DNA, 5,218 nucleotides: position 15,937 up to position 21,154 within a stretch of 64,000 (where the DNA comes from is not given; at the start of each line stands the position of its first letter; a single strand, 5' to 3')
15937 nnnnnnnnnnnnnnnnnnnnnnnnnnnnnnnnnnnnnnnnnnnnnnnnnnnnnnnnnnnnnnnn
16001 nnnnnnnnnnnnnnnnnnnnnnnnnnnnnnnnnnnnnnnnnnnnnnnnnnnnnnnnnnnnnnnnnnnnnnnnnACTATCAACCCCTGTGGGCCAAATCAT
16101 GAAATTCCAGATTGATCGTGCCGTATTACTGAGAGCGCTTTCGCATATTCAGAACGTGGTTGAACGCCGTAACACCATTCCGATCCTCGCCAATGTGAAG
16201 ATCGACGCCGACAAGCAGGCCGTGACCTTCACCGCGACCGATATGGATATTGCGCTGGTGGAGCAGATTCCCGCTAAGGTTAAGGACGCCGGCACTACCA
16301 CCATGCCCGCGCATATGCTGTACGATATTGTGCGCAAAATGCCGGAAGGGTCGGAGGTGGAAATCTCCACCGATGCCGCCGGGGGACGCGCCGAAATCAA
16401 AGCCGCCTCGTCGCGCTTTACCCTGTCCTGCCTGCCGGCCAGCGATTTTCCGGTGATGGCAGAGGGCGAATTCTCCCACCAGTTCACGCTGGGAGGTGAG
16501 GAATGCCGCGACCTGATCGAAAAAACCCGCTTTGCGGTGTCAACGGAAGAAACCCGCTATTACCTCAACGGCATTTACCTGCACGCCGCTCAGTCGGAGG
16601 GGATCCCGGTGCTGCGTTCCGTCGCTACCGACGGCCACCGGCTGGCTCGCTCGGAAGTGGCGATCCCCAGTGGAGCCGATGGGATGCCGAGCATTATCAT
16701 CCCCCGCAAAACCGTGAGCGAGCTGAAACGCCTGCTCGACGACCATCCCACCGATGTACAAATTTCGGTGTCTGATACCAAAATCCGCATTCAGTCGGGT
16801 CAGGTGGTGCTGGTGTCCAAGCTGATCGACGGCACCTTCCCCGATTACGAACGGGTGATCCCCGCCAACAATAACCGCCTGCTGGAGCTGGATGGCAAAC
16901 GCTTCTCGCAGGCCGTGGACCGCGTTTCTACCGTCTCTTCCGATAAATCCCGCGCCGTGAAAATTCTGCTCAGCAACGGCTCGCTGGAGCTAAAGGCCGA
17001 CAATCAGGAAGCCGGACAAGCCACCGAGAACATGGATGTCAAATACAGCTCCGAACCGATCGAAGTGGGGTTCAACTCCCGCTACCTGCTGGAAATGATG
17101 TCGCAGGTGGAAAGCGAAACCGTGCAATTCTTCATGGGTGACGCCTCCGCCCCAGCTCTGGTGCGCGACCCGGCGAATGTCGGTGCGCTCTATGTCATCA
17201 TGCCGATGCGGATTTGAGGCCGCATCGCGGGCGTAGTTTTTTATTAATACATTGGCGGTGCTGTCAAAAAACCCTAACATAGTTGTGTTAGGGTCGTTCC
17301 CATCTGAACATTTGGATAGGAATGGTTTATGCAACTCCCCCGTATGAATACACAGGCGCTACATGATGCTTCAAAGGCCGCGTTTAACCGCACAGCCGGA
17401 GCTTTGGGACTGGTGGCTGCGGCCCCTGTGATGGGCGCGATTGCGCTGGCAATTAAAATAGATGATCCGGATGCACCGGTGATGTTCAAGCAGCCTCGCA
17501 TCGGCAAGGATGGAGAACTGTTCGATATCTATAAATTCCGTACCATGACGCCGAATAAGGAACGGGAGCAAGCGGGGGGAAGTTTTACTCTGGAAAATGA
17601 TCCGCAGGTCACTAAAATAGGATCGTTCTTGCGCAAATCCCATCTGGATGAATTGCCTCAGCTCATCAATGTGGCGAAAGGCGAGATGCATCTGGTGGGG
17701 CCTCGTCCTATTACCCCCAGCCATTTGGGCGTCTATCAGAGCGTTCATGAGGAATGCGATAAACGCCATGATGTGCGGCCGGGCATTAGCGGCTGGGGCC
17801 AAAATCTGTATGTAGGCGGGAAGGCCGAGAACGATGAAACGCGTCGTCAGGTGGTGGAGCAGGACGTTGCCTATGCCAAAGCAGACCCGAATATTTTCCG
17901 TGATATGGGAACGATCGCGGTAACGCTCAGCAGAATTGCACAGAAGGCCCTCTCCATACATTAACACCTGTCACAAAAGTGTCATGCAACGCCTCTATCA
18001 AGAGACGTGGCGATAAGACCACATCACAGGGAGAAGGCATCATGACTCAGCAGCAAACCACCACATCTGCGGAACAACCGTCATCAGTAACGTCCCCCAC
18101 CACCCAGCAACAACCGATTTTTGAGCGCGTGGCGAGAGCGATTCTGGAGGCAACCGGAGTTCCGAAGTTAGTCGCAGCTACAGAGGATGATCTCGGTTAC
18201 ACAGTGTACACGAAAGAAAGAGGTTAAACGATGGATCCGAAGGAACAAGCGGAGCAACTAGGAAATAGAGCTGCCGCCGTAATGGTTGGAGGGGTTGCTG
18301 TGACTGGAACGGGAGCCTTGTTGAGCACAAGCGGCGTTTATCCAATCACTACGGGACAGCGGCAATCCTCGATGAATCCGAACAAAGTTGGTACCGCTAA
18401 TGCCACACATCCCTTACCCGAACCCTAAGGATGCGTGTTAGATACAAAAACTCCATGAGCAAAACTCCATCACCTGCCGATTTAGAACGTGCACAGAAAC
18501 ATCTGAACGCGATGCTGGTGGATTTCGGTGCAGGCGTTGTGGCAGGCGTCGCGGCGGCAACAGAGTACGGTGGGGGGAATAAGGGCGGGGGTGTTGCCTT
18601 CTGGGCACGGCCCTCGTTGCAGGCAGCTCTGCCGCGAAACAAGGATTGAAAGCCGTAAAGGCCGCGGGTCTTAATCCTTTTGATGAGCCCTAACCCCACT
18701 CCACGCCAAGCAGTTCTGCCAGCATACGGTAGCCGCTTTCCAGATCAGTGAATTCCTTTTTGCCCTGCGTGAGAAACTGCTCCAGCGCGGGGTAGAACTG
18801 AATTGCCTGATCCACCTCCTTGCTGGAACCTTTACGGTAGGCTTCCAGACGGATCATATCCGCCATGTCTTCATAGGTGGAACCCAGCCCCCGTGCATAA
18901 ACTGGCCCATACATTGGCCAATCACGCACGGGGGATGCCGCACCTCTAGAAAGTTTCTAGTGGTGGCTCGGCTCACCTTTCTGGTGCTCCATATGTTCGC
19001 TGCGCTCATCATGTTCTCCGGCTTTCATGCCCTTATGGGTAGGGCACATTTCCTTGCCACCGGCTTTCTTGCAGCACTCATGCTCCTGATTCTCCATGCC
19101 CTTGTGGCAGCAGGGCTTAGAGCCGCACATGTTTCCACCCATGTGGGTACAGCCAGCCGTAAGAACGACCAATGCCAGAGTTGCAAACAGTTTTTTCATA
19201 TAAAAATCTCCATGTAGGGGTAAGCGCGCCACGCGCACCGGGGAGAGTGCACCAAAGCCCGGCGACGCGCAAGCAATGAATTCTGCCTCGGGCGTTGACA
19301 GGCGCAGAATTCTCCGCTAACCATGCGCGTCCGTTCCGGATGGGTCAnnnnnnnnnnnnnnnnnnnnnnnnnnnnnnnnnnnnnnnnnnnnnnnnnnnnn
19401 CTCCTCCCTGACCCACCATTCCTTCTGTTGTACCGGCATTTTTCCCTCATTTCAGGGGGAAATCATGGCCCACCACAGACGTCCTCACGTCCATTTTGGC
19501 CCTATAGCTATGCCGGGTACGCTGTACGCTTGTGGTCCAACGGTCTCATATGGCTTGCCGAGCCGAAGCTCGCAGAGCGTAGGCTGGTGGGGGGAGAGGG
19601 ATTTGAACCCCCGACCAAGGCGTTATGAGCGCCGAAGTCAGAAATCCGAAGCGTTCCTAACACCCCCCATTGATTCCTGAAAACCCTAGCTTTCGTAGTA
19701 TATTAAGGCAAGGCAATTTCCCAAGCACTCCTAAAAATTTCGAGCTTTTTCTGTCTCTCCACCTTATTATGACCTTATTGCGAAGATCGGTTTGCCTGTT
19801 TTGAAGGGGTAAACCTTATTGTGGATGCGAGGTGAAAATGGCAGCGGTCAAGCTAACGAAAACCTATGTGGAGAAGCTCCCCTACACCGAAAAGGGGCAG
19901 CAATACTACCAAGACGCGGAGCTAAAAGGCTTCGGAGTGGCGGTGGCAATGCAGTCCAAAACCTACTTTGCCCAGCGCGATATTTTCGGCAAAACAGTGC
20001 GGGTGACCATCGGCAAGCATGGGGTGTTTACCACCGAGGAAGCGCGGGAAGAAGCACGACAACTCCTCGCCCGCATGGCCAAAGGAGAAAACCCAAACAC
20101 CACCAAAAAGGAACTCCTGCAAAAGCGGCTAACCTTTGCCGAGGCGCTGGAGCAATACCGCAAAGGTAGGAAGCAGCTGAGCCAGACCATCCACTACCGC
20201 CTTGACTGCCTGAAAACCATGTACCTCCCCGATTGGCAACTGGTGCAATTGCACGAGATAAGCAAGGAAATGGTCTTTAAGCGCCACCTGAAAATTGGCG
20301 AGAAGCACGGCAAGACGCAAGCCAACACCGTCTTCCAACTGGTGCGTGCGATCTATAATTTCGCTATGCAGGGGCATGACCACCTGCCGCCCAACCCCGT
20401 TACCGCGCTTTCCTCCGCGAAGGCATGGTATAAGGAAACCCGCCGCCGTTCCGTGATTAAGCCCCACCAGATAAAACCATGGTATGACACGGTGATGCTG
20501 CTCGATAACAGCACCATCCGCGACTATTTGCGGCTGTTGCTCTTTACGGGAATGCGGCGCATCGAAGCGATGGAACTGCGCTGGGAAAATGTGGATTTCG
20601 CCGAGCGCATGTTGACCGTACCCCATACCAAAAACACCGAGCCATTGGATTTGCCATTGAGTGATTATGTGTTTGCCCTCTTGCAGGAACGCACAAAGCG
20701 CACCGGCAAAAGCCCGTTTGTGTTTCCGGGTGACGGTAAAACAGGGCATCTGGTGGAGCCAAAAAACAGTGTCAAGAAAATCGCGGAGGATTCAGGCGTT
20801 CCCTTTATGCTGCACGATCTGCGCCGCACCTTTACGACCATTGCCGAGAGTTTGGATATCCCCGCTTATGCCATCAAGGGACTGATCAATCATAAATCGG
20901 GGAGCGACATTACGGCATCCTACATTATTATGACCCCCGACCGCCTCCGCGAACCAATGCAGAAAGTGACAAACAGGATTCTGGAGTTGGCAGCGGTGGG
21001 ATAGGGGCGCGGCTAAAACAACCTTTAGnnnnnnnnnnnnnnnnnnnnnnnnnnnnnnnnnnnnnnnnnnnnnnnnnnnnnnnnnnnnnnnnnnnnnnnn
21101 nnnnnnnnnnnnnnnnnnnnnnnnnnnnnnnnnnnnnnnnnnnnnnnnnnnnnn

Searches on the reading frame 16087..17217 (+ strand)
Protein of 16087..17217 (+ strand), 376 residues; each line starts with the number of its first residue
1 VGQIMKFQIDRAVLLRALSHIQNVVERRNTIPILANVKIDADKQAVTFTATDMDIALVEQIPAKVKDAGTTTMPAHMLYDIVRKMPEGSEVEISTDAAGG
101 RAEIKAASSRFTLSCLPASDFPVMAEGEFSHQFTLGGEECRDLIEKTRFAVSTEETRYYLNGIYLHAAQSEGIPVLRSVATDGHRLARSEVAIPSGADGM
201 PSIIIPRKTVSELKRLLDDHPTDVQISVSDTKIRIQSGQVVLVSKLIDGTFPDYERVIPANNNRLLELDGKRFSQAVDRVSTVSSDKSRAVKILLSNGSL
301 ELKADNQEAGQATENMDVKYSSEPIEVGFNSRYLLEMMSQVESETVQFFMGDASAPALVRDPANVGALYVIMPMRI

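Call 10: search_protein_families(library=pfam, proteins=[window:16087-17217:+], max_evalue=0.01)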
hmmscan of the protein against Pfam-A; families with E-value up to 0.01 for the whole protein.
window:16087-17217:+ (376 aa): 3 families
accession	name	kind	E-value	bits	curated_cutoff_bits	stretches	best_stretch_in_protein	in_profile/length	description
PF00712.24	DNA_pol3_beta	-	7.6e-40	136.2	24.4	1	5-124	1-119/120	DNA polymerase III beta subunit, N-terminal domain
PF02767.21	DNA_pol3_beta_2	-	8e-39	133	27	2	137-253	4-116/116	DNA polymerase III beta subunit, central domain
PF02768.20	DNA_pol3_beta_3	-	5.6e-35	120.2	27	1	256-375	2-121/121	DNA polymerase III beta subunit, C-terminal domain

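Call 36: find_related_loci(query=window:16087-17214:+, collection=genome_contigs, flank=10000)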
Query window:16087-17214:+ (376 aa) in genome_contigs; peptide patterns used: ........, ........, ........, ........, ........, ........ (x = any residue, [..] = any of these).
51 stretches matched a pattern; 4 encode a relative of the query (tblastn E <= 1e-3); 4 distinct loci.
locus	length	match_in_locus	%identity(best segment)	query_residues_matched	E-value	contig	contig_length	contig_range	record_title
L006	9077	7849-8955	55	5-376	8e-140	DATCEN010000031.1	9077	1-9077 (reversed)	MAG TPA_asm: Aestuariivirga sp. isolate SMAG_U7754 k141_5218, whole genome shotgun sequence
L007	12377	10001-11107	55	5-376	2e-139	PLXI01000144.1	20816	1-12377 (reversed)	MAG: Hyphomicrobiales bacterium isolate palsa_927 73.20120700_P3D.467_contig_324301, whole genome shotgun sequence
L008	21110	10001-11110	50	6-376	2e-127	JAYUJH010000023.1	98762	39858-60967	MAG: Alphaproteobacteria bacterium isolate GFS_8951 GFS_8951_22, whole genome shotgun sequence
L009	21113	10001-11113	61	5-376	1e-159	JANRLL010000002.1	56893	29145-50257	MAG: Rickettsiales bacterium isolate bins.21 k141_3306861, whole genome shotgun sequence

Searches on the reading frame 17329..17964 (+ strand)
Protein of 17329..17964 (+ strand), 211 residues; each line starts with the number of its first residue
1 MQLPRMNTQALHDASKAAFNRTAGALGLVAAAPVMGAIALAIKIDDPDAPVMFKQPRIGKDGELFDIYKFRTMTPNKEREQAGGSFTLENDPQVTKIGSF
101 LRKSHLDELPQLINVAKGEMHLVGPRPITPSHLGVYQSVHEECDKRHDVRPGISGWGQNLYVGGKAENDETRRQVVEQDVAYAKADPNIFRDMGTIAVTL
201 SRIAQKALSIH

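Call 10: search_protein_families(library=pfam, proteins=[window:17329-17964:+], max_evalue=0.01)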
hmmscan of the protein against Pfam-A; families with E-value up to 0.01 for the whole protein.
window:17329-17964:+ (211 aa): 1 family
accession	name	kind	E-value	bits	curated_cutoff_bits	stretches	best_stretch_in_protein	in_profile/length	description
PF02397.22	Bac_transf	-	3e-50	170.7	27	1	16-202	1-176/179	Bacterial sugar transferase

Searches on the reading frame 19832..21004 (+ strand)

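Call 10: search_protein_families(library=pfam, proteins=[window:19832-21004:+], max_evalue=0.01)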
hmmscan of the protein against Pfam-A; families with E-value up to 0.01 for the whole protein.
window:19832-21004:+ (390 aa): 2 families
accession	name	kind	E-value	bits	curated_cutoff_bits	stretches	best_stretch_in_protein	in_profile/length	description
PF00589.27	Phage_integrase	-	6.3e-16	59.1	27.1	1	228-364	23-165/172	Phage integrase family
PF13356.12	Arm-DNA-bind_3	-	8.9e-12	45.4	27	1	8-94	1-82/83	Arm DNA-binding domain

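Call 20: search_protein_families(library=padloc, proteins=[window:19832-21004:+], max_evalue=0.01)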
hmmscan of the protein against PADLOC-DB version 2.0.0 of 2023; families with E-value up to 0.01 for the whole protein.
window:19832-21004:+ (390 aa): 0 families

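Call 21: search_protein_families(library=phrogs, proteins=[window:19832-21004:+], max_evalue=0.001)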
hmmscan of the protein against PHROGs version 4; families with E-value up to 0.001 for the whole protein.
window:19832-21004:+ (390 aa): 4 families
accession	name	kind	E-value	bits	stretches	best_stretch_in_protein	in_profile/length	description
phrog_1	-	integration and excision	1.7e-49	170.6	1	1-385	83-453/611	integrase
phrog_216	-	integration and excision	1.9e-21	77.4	1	207-383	54-240/301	integrase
phrog_3423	-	unknown function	0.00024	22.1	1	1-103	1-106/157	-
phrog_21814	-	unknown function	0.00031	21.9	1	314-377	30-95/124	-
